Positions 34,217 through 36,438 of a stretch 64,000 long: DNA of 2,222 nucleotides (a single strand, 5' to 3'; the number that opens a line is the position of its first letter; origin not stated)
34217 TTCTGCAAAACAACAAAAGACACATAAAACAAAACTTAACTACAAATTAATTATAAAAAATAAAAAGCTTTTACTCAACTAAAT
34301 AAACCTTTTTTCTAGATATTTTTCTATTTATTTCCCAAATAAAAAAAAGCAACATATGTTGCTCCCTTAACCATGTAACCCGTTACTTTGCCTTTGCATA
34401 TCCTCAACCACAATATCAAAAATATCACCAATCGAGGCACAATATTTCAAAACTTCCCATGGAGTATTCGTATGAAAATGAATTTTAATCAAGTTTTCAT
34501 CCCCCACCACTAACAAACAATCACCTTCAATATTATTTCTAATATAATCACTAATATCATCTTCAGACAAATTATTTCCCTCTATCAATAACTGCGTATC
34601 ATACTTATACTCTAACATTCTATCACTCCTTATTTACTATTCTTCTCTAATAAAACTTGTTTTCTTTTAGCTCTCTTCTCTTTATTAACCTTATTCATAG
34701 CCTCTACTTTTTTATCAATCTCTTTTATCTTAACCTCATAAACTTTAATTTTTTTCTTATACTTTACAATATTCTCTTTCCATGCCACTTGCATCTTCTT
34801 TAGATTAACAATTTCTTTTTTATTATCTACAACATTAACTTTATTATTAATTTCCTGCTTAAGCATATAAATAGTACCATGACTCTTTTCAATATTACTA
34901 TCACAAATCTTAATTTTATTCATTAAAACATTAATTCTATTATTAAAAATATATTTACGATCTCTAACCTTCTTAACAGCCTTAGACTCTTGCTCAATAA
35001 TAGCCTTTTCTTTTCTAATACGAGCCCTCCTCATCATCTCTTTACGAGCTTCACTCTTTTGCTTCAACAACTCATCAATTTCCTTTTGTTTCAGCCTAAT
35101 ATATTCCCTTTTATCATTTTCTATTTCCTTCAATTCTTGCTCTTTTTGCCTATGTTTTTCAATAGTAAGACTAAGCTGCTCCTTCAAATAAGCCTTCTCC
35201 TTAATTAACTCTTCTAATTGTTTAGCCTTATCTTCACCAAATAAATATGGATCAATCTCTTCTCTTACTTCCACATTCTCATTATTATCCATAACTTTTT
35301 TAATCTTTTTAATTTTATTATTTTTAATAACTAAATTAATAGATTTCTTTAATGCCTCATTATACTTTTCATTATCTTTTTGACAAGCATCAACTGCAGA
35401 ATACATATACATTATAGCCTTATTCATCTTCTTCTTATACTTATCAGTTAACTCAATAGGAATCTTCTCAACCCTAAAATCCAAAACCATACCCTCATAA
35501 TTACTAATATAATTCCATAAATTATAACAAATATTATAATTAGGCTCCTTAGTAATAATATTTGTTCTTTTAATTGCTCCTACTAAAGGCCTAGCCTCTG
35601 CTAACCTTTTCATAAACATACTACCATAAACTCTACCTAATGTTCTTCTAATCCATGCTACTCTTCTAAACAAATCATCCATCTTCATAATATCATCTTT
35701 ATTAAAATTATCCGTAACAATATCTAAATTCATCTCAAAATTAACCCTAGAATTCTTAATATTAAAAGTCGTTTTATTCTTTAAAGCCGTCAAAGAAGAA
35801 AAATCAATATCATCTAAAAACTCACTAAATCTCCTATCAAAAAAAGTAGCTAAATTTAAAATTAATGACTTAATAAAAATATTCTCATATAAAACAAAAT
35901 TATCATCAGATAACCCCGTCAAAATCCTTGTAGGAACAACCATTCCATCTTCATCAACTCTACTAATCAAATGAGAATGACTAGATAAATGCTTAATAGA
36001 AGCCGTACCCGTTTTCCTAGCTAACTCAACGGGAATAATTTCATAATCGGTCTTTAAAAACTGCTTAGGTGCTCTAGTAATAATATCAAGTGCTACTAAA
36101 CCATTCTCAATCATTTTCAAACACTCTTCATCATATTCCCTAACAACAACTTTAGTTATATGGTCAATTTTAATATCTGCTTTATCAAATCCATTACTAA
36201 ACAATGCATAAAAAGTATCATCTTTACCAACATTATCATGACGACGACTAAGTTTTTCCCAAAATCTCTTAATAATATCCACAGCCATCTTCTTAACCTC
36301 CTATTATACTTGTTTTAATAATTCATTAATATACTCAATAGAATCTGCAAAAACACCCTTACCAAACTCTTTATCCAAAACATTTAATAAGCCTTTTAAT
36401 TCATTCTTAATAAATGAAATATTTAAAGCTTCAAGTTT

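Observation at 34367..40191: Six-gene coupled operon joining TasA-like fibre proteins and a SipW signal peptidase to a membrane-anchored McrB-like AAA+ GTPase and a coiled-coil partner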

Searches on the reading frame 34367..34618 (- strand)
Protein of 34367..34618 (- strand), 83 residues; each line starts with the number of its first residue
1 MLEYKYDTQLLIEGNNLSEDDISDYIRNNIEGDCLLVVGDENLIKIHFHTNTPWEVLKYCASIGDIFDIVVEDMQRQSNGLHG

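Call 3: search_protein_families(library=pfam, proteins=[window:34367-34618:-], max_evalue=0.1)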
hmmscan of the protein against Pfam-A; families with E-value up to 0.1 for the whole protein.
window:34367-34618:- (83 aa): 1 family
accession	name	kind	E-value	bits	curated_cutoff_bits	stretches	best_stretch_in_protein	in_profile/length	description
PF21645.3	FakA-like_M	-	6.3e-20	71.2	24.9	1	3-79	1-78/80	Fatty acid kinase subunit A-like, middle domain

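Call 4: search_protein_families(library=ncbifam, proteins=[window:34367-34618:-], max_evalue=0.1)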
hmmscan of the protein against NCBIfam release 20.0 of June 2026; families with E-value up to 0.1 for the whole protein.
window:34367-34618:- (83 aa): 2 families
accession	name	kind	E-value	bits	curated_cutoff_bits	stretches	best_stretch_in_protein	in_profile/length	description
TIGR03599.1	YloV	subfamily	1.1e-14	53.9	396.1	1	3-80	222-298/530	DAK2 domain fusion protein YloV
NF038248.1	FakA_VfrB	equivalog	1.7e-10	40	975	1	6-78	237-311/549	fatty acid kinase catalytic subunit FakA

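Call 5: search_protein_families(library=padloc, proteins=[window:34367-34618:-], max_evalue=0.1)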
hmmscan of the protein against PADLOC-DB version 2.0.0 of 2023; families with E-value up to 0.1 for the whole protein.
window:34367-34618:- (83 aa): 0 families

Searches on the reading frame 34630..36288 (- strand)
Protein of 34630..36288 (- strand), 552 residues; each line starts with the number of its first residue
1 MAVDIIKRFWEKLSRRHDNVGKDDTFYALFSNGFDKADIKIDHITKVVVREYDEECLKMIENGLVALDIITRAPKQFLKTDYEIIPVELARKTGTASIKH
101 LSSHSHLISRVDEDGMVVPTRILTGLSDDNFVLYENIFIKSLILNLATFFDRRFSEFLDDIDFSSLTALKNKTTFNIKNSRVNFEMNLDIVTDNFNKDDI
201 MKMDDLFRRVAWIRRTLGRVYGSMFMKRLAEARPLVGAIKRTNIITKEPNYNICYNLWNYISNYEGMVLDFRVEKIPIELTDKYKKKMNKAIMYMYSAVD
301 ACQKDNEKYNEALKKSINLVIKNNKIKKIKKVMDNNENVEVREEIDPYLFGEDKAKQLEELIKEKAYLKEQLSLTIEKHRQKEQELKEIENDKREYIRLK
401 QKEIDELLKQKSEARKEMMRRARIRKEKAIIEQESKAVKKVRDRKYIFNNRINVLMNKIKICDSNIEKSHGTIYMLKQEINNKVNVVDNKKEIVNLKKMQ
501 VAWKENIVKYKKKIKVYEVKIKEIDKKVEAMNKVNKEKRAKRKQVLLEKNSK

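Call 3: search_protein_families(library=pfam, proteins=[window:34630-36288:-], max_evalue=0.1)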
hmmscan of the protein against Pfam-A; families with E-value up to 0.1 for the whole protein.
window:34630-36288:- (552 aa): 0 families

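Call 4: search_protein_families(library=ncbifam, proteins=[window:34630-36288:-], max_evalue=0.1)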
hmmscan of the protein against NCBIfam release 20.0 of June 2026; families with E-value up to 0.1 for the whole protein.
window:34630-36288:- (552 aa): 0 families

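Call 5: search_protein_families(library=padloc, proteins=[window:34630-36288:-], max_evalue=0.1)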
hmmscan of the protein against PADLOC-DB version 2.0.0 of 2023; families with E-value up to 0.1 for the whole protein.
window:34630-36288:- (552 aa): 0 families

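Call 9: search_solved_structures(query=window:34630-36288:-, max_evalue=1)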
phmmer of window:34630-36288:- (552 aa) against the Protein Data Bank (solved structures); distinct sequences matched with E-value up to 1: 0.

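Call 36: find_homologous_proteins(query=window:34630-36288:-)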
Query window:34630-36288:- (552 aa): 46 proteins with E <= 0.001 among 8000 candidates.
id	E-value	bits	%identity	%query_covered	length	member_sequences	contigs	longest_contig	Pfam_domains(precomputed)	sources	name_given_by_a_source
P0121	0.0e+0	1177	100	100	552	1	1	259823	-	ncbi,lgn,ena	-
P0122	3.0e-289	978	82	100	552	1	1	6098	-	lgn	-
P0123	6.1e-286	967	80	100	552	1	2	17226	-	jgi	-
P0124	1.2e-283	960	80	100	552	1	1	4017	-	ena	-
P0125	8.7e-283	957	80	100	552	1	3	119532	-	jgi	-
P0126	1.4e-282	956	78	100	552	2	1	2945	-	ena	-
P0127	7.4e-282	954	78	100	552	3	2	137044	-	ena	-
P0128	1.3e-281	953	78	100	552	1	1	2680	-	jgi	jgi:hypothetical protein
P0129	2.0e-280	949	80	100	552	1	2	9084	-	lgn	-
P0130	6.7e-277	938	79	100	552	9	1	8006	-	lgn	-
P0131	1.1e-276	937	78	100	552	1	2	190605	-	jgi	-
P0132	2.1e-276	936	77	100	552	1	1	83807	-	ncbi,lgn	-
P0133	3.3e-276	935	78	100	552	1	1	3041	-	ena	-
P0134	1.2e-273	927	78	97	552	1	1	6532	-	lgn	-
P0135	2.0e-273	926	78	100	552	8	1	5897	-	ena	-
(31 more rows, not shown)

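Call 40: search_protein_families(library=pfam, alignment_id=A2, max_evalue=0.01)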
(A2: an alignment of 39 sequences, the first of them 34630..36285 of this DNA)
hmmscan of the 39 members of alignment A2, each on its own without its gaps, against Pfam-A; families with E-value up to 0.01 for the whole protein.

A. member 1, window:34630-36285:- (551 aa): 0 families

B. families by the number of members that match (of 39 scanned): 4 families
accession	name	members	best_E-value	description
PF09823.15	DUF2357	24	6e-14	Domain of unknown function (DUF2357)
PF01762.27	Galactosyl_T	1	0.0028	Galactosyltransferase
PF15039.11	DUF4530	1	0.0056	Domain of unknown function (DUF4530)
PF19276.4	HD_assoc_2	1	0.0064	HD associated region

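Call 41: search_solved_structures(query=A2, max_evalue=10, show_alignments=1)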
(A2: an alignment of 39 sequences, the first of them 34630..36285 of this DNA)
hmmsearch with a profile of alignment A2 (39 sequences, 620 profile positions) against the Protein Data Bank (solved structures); distinct sequences matched with E-value up to 10: 51.
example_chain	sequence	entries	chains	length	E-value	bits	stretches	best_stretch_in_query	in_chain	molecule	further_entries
9ijj_A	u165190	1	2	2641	0.00046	22.2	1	461-597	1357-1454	Cilia and flagella associated protein 46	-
7dxk_A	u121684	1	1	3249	0.0043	19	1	465-592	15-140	Huntingtin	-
6yej_A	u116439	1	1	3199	0.0051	18.8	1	538-613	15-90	Huntingtin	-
8t1i_J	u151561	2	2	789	0.0099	17.8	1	463-608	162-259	Mediator of RNA polymerase II transcription subunit 15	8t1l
7z3n_C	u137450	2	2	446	0.013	17.4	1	394-520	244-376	Putative ribosome associated protein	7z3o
29vf_O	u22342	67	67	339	0.015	17.2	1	539-597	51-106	TATA-box-binding protein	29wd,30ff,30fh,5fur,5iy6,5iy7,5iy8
8iqg_A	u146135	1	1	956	0.06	15.2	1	463-581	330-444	Chromatin assembly factor 1 subunit A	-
8iqf_A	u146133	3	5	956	0.06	15.2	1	463-581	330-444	Chromatin assembly factor 1 subunit A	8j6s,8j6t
8vlx_A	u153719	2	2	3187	0.11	14.4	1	536-584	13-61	Huntingtin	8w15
5xjc_X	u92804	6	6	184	0.14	14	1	402-462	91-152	PRKR-interacting protein 1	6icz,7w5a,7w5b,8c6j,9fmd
7dxj_A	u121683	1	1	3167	0.16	13.8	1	535-583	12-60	Huntingtin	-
7o3w_D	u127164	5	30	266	0.17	13.7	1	389-507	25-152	Protein sll0617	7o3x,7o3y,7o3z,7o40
8qfv_0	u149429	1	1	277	0.2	13.4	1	389-507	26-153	Protein sll0617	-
9eom_A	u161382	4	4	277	0.21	13.4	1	392-580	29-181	Membrane-associated protein Vipp1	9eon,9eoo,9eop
7jg5_d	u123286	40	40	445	0.48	12.2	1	460-572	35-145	ATP synthase subunit b-delta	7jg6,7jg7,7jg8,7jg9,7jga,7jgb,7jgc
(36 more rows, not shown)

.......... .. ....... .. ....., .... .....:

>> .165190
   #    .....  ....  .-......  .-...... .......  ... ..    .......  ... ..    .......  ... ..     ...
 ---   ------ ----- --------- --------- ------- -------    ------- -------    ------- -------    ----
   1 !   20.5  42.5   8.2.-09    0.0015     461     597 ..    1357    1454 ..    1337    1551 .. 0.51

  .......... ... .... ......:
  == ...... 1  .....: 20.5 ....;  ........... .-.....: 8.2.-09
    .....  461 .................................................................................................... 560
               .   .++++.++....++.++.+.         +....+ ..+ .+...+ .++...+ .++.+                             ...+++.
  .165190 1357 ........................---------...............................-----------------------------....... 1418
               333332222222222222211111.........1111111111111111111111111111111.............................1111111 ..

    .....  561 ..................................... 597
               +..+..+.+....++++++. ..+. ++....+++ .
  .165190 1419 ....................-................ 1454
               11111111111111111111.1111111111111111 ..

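Call 54: predict_structure(alignment_id=A3)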
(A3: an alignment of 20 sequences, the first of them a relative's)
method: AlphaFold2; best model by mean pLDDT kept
length: 552 residues; sequences in the alignment: 20
mean_pLDDT: 61.9   pTM: 0.36
mean pLDDT of the five models: 61.9, 61.6, 60.2, 58.9, 56.3
residues with pLDDT >= 90: 56; 70-90: 218; 50-70: 56; < 50: 222
segments of 3 or more residues with pLDDT < 50: 1-51, 79-81, 91-129, 155-196, 266-351
pLDDT, mean of each block of 10 residues (from residue 1): 32 32 34 31 34 75 91 67 53 44 36 36 41 79 80 49 30 32 30 43 68 80 82 74 82 91 54 27 39 37 41 35 31 32 37 65 75 70 69 73 79 80 83 85 86 90 89 85 82 90 92 91 89 87 82 70
secondary structure, 60 per line:
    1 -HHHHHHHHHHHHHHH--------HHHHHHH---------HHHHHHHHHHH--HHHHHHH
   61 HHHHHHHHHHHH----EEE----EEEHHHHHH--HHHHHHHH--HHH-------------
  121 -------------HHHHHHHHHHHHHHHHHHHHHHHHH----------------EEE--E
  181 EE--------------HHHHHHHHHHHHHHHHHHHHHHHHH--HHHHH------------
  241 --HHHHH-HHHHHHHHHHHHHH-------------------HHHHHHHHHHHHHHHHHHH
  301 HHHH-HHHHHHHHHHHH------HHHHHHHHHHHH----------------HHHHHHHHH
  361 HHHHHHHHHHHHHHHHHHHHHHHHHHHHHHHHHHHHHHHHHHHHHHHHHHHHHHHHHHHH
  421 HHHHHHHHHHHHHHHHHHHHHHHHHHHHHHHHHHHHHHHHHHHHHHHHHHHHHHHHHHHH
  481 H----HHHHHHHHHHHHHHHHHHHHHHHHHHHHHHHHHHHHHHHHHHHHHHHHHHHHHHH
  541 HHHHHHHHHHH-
elements in order: H2-16 H25-31 H41-51 H54-72 E77-79 E84-86 H87-92 H95-102 H134-158 E175-177 E180-182 H197-221 H224-228 H243-247 H249-262 H282-304 H306-317 H324-335 H352-481 H486-551
